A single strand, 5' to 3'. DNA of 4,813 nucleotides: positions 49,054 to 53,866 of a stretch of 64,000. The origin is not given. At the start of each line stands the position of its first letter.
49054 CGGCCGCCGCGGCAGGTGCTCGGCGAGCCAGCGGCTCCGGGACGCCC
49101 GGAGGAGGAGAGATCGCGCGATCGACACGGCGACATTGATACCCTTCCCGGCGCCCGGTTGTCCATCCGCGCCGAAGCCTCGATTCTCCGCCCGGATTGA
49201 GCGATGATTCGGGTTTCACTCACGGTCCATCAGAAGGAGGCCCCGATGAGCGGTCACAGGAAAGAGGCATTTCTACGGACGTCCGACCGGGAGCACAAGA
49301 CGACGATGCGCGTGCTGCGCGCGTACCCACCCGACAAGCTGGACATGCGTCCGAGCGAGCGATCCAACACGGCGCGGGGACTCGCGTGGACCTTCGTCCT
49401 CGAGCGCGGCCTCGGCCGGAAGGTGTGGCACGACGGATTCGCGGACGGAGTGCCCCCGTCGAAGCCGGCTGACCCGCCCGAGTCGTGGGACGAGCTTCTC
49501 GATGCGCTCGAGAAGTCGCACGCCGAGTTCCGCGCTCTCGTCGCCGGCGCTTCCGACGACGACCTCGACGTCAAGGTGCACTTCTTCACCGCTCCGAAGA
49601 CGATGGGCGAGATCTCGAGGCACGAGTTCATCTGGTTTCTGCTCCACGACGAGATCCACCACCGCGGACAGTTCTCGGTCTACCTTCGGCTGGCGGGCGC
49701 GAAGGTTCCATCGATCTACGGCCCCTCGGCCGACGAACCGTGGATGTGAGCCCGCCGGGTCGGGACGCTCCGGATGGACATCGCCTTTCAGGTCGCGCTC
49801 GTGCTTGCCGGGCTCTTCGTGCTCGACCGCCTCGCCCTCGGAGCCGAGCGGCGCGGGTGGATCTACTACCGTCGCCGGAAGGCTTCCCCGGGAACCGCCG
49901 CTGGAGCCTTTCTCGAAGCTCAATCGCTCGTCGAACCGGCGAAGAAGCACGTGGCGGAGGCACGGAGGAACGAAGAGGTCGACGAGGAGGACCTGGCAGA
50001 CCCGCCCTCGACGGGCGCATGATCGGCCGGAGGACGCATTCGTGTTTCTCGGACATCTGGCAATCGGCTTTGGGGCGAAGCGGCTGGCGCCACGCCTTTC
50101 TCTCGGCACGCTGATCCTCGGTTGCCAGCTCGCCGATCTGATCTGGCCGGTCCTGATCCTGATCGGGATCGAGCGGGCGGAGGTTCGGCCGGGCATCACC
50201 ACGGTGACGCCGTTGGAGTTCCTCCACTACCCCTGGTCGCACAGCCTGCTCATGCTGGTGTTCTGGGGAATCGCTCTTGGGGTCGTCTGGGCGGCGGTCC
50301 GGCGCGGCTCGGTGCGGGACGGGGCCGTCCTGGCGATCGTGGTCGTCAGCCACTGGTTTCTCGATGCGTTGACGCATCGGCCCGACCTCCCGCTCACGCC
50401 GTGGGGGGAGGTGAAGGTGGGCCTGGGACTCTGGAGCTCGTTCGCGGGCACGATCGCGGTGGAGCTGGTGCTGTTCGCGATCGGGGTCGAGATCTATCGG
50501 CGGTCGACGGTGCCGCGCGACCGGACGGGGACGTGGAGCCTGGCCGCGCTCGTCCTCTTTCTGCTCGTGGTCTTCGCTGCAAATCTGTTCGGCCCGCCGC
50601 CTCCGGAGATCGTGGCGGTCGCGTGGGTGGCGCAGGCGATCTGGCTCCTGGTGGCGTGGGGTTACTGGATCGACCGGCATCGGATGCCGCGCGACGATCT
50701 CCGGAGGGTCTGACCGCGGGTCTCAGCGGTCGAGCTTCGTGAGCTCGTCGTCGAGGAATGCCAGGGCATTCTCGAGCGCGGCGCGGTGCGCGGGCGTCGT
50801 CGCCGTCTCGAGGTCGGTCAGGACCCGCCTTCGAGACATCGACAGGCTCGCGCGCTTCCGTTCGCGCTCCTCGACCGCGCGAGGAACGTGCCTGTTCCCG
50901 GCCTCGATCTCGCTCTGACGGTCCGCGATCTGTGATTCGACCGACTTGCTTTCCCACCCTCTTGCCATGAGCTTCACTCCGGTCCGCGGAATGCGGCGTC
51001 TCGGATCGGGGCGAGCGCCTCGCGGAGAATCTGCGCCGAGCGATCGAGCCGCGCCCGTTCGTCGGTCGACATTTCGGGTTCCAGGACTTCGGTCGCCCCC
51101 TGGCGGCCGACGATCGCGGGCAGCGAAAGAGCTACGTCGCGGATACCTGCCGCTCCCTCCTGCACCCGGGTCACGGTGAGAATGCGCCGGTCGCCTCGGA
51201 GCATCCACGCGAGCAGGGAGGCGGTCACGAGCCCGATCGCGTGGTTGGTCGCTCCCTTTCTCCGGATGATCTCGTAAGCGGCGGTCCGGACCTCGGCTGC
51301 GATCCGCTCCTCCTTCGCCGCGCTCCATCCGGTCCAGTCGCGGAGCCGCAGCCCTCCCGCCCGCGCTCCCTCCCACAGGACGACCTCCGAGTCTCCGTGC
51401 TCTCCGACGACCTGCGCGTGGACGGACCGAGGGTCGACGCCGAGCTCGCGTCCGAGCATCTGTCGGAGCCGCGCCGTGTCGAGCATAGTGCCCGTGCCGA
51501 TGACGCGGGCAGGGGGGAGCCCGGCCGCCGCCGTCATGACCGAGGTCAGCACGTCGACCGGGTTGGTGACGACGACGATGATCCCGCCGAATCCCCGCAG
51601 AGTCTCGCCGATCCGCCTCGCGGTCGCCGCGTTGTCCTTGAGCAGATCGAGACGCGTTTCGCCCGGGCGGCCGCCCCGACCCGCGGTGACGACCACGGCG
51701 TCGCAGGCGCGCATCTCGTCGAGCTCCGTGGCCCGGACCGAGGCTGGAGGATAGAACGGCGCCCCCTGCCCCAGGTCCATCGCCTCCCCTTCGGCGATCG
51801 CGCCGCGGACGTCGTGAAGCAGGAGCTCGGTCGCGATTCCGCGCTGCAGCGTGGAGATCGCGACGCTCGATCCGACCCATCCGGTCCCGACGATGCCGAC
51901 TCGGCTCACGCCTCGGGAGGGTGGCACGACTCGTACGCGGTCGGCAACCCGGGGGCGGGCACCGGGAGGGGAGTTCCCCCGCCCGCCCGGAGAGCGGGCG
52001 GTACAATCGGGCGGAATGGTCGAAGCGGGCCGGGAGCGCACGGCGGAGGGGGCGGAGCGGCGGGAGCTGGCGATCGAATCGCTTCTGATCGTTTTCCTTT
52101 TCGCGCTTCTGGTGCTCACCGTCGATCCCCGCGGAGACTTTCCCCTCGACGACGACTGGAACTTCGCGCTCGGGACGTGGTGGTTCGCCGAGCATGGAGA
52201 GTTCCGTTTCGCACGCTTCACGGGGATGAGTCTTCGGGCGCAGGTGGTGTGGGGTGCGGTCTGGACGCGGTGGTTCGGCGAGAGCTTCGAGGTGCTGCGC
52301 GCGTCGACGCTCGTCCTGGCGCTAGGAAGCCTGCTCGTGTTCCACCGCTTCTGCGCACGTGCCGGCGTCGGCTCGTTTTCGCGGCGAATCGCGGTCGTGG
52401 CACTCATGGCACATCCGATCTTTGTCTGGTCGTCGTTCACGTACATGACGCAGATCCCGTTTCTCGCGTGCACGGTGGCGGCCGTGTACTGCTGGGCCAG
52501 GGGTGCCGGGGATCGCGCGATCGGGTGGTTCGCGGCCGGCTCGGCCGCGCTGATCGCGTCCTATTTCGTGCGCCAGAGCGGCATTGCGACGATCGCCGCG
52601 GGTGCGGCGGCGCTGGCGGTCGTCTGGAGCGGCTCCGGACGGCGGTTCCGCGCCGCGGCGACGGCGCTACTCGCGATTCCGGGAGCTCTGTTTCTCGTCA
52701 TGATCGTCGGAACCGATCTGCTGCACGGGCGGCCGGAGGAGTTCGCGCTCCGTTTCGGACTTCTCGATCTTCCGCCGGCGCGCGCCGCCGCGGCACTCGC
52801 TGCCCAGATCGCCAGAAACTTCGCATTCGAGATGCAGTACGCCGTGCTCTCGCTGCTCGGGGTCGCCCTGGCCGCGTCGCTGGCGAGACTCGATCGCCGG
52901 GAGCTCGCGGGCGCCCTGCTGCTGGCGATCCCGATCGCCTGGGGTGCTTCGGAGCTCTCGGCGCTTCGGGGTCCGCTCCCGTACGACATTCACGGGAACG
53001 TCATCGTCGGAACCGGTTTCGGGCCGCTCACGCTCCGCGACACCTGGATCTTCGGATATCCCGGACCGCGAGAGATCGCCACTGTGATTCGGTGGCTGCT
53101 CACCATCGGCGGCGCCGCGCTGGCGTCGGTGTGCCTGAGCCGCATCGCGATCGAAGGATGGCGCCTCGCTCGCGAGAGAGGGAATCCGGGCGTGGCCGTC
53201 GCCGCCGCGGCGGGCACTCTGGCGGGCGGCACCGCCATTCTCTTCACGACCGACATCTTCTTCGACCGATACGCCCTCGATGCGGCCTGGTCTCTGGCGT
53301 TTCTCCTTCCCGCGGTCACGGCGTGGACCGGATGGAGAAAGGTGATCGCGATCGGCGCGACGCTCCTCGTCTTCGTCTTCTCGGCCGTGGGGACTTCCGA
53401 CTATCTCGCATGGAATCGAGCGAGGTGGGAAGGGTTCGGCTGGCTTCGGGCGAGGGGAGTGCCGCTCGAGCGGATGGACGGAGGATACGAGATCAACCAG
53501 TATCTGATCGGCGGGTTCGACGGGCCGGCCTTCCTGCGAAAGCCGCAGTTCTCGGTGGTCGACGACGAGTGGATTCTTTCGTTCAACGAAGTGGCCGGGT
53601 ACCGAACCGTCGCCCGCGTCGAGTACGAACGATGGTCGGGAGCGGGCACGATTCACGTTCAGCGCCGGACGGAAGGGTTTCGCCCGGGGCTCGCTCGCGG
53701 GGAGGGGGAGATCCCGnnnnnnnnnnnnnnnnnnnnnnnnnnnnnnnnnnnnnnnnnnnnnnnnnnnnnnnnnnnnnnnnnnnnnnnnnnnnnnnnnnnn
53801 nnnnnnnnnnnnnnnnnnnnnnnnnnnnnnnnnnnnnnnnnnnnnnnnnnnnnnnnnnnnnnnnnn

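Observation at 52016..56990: Three tandem, translationally coupled GT-C-like polytopic glycosyltransferase paralogs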

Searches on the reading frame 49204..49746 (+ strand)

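Call 16: search_protein_families(library=pfam, proteins=[window:49204-49746:+], max_evalue=0.001)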
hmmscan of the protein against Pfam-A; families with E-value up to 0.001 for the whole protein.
window:49204-49746:+ (181 aa): 2 families
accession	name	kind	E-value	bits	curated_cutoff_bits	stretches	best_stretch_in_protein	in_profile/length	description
PF05163.17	DinB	-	3.7e-15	56.7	23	1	19-177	5-158/165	DinB family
PF12867.12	DinB_2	-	1.9e-11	45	24.8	1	29-156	4-127/128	DinB superfamily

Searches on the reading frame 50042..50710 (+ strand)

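Call 16: search_protein_families(library=pfam, proteins=[window:50042-50710:+], max_evalue=0.001)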
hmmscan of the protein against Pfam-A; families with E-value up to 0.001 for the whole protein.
window:50042-50710:+ (223 aa): 1 family
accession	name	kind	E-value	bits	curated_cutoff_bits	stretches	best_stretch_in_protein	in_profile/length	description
PF04307.19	YdjM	-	1.7e-08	34.6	29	1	11-179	17-171/176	YdjM inner membrane protein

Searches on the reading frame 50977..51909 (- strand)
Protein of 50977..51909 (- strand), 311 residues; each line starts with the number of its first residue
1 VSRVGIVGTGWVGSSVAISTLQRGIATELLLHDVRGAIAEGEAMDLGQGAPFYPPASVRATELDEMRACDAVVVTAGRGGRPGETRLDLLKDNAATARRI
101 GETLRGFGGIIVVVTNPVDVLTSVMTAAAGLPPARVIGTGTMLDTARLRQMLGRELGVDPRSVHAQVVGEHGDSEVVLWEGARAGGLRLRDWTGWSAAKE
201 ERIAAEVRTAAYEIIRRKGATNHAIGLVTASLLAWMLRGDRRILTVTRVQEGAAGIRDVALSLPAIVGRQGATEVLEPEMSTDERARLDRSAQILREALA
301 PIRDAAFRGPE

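Call 16: search_protein_families(library=pfam, proteins=[window:50977-51909:-], max_evalue=0.001)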
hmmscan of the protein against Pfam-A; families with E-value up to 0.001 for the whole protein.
window:50977-51909:- (311 aa): 2 families
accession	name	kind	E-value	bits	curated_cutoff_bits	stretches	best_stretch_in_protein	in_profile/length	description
PF02866.23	Ldh_1_C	-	1.1e-29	104.2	22.6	1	141-301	1-169/174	lactate/malate dehydrogenase, alpha/beta C-terminal domain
PF00056.29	Ldh_1_N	-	1.2e-28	100.3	27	1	3-138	2-141/141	lactate/malate dehydrogenase, NAD binding domain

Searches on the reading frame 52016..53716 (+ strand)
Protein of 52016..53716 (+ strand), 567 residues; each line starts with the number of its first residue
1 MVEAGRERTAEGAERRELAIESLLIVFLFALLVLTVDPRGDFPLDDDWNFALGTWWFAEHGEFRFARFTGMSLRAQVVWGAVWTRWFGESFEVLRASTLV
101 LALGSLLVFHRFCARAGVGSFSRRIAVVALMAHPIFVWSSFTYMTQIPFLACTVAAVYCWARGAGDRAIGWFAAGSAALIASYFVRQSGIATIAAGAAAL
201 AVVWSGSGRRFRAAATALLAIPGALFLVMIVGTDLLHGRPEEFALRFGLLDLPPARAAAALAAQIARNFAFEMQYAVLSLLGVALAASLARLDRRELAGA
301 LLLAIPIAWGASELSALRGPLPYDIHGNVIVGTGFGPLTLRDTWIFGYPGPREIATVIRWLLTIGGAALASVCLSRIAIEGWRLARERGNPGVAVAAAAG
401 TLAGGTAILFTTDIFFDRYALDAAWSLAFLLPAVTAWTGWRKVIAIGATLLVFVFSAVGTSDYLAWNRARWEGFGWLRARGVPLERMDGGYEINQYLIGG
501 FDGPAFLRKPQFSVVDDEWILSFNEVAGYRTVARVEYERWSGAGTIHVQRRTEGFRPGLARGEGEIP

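Call 7: search_protein_families(library=pfam, proteins=[window:52016-53716:+], max_evalue=1)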
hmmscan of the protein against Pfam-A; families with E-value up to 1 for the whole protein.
window:52016-53716:+ (567 aa): 1 family
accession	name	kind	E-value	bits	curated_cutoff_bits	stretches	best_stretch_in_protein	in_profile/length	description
PF13231.12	PMT_2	-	0.006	17.2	26.1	1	85-229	15-155/160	Dolichyl-phosphate-mannose-protein mannosyltransferase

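Call 8: search_protein_families(library=ncbifam, proteins=[window:52016-53716:+], max_evalue=1)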
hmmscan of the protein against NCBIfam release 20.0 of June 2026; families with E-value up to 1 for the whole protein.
window:52016-53716:+ (567 aa): 1 family
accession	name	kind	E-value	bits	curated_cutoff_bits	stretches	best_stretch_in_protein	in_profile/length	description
NF047440.1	LA3751_2_3_fam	subfamily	0.0056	15.6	200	1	93-204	100-211/460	LA_3751/LA_3752 family putative glycosyltransferase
